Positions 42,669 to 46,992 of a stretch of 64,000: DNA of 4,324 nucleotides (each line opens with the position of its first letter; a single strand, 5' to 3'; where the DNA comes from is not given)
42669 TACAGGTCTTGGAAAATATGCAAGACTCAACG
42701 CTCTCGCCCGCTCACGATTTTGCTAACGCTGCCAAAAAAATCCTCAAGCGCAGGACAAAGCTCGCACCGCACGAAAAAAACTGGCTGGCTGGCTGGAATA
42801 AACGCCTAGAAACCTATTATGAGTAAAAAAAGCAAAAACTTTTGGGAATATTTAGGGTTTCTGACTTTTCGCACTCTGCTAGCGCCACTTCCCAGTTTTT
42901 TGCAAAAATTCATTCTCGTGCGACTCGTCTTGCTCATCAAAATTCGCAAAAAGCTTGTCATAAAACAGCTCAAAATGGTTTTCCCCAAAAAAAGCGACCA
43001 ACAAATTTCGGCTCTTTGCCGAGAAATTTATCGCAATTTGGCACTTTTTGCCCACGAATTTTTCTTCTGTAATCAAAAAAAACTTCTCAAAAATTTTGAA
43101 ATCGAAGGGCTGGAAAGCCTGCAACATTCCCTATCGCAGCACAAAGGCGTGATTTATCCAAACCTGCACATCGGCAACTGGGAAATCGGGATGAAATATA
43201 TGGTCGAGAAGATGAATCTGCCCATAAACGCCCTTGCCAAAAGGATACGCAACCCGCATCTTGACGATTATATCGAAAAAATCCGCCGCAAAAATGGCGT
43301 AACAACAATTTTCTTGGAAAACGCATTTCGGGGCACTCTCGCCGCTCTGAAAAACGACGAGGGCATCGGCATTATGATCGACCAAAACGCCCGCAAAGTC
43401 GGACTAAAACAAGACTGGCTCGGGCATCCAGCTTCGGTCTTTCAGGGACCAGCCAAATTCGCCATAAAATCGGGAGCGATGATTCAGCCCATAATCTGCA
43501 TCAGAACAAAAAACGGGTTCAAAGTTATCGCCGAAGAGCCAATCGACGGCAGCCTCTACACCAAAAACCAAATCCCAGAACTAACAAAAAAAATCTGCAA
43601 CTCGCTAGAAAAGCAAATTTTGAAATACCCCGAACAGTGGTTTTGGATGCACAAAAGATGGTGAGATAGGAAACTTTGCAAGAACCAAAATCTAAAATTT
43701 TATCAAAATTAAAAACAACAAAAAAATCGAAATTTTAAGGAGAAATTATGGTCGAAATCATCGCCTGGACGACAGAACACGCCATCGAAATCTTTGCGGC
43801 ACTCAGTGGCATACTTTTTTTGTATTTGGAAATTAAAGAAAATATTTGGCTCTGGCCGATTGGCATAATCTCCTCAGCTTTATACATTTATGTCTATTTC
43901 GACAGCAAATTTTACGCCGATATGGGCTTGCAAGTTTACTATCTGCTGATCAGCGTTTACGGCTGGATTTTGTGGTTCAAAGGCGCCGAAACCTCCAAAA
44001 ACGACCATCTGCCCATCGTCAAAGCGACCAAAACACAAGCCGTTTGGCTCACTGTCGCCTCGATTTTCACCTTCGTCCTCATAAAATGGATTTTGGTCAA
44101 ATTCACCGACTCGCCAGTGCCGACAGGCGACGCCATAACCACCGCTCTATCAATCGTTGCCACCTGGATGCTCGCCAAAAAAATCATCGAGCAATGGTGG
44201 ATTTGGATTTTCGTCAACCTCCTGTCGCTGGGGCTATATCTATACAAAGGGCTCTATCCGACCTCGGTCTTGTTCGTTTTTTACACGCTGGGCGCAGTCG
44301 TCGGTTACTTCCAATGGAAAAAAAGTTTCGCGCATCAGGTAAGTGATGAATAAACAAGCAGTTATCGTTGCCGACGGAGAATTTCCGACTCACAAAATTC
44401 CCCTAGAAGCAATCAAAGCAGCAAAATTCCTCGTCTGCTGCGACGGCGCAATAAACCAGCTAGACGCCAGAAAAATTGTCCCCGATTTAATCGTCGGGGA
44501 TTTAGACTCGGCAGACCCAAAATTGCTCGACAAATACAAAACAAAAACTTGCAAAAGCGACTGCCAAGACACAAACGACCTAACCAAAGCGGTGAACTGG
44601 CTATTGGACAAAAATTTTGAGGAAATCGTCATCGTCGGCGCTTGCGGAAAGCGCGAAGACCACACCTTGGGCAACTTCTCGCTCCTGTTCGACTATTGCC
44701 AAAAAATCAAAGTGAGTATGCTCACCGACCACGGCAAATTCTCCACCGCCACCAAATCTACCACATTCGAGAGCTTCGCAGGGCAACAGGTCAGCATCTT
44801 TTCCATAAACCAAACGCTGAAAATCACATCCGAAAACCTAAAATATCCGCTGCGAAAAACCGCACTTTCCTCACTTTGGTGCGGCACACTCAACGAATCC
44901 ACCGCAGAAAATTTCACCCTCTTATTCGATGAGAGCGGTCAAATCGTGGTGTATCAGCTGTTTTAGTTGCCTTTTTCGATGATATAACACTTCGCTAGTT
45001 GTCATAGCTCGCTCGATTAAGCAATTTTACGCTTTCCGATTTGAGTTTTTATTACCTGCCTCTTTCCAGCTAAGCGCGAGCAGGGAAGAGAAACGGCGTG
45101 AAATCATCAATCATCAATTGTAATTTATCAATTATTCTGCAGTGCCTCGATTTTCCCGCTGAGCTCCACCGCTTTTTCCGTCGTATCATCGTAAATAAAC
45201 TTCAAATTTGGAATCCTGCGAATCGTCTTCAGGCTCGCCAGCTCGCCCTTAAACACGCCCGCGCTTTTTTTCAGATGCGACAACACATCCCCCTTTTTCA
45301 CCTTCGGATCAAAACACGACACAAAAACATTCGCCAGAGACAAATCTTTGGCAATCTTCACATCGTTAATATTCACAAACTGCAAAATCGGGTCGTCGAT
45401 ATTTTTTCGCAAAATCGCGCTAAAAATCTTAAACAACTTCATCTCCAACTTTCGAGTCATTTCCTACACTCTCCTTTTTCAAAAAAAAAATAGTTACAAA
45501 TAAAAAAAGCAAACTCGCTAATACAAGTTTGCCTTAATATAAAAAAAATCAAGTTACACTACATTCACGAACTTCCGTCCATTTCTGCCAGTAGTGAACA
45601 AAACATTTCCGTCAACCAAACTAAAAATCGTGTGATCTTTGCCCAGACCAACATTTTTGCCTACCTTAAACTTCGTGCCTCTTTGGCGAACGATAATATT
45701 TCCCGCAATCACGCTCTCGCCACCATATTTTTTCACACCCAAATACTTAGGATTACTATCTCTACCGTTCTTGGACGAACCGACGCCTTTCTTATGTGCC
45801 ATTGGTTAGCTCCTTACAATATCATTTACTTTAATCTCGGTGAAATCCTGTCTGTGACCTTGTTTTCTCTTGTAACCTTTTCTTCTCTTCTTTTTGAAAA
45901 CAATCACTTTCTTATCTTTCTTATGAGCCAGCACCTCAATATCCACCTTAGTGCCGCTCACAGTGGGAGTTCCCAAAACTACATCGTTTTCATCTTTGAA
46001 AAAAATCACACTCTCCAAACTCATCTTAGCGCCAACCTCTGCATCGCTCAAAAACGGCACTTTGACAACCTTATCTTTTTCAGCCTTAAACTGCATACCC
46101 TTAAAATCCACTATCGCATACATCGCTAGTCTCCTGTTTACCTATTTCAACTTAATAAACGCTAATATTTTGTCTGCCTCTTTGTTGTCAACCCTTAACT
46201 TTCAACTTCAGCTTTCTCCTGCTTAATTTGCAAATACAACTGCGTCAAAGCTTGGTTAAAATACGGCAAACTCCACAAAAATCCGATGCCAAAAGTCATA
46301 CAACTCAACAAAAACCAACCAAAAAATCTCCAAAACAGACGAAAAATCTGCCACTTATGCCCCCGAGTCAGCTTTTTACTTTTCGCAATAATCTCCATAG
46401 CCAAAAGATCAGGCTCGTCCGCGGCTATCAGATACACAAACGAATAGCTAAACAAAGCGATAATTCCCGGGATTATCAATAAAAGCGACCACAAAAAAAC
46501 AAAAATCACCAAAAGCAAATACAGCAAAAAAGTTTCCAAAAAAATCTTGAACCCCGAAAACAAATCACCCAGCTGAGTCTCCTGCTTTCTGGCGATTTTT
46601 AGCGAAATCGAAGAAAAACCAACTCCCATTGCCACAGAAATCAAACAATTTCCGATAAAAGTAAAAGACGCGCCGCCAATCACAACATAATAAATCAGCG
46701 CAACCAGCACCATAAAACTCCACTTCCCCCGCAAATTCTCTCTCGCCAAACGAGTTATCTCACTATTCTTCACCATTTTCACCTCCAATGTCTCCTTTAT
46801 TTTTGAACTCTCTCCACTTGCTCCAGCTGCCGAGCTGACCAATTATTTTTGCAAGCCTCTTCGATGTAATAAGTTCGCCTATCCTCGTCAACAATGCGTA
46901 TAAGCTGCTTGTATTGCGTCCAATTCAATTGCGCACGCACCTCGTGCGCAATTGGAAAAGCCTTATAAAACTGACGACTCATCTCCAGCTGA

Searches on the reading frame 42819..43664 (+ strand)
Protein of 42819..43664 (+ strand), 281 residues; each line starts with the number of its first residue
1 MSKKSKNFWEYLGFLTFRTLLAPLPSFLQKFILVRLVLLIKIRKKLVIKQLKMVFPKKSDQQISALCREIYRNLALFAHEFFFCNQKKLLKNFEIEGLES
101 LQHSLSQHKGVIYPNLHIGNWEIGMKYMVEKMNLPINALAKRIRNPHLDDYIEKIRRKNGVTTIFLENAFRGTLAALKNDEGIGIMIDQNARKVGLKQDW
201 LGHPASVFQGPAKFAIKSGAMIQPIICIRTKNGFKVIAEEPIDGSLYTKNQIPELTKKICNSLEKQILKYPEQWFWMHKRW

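Call 32: search_protein_families(library=pfam, proteins=[window:42819-43664:+], max_evalue=0.0001)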
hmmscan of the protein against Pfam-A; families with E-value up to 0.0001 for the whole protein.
window:42819-43664:+ (281 aa): 1 family
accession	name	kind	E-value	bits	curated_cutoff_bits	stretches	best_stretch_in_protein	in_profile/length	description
PF03279.18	Lip_A_acyltrans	-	3.2e-42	145.2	22.3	1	15-281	20-293/295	Bacterial lipid A biosynthesis acyltransferase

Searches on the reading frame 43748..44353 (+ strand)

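Call 32: search_protein_families(library=pfam, proteins=[window:43748-44353:+], max_evalue=0.0001)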
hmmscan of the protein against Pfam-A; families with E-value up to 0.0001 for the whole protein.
window:43748-44353:+ (201 aa): 1 family
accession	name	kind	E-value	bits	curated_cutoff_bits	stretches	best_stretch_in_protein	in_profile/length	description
PF04973.17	NMN_transporter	-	1.6e-56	191.5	27.3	1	12-192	2-175/175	Nicotinamide mononucleotide transporter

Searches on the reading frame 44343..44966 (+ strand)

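Call 32: search_protein_families(library=pfam, proteins=[window:44343-44966:+], max_evalue=0.0001)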
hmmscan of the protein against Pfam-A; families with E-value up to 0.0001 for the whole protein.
window:44343-44966:+ (207 aa): 2 families
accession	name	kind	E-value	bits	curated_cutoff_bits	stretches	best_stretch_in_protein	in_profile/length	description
PF04263.21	TPK_catalytic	-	1.7e-29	102.5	30.7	1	23-123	4-110/113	Thiamin pyrophosphokinase, catalytic domain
PF21275.2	Thi_PPkinase_C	-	4.6e-18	65.3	27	1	131-204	1-69/69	Thiamin pyrophosphokinase, substrate-binding domain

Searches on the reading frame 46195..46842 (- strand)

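Call 32: search_protein_families(library=pfam, proteins=[window:46195-46842:-], max_evalue=0.0001)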
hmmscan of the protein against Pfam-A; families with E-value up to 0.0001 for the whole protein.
window:46195-46842:- (215 aa): 1 family
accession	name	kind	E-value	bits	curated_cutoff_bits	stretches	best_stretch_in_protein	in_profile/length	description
PF06161.16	DUF975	-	2.3e-31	109.9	34.8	2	120-210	153-243/243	Protein of unknown function (DUF975)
